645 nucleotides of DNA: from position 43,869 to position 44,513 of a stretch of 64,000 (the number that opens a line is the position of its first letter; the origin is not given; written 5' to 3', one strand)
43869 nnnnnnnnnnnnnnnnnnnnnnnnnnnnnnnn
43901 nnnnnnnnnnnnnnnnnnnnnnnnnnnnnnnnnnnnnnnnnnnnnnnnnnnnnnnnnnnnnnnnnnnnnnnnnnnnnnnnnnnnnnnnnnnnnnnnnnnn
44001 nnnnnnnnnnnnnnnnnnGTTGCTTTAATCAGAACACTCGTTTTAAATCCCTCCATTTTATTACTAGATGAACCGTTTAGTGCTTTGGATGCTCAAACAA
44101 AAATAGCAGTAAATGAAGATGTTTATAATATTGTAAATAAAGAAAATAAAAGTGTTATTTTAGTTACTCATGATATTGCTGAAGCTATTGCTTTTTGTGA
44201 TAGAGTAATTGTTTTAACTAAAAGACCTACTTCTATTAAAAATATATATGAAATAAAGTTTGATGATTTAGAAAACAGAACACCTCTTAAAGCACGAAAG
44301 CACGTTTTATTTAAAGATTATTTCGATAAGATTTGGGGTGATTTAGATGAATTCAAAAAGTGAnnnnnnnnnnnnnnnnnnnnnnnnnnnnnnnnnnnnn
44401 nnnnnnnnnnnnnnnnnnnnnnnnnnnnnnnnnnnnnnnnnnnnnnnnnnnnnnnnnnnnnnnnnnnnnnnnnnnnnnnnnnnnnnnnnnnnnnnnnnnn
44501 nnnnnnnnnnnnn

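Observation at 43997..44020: Reconstructed attP is a 46-bp GT-centred palindrome, and all four junctions share a symmetric core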

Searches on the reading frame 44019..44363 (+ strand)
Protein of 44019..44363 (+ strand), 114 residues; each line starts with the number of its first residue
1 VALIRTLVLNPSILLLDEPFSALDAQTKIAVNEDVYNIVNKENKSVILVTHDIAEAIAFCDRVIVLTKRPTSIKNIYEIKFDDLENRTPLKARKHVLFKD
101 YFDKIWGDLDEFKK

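Call 9: search_protein_families(library=pfam, proteins=[window:44019-44363:+], max_evalue=0.01)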
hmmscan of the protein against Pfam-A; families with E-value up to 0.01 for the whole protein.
window:44019-44363:+ (114 aa): 0 families
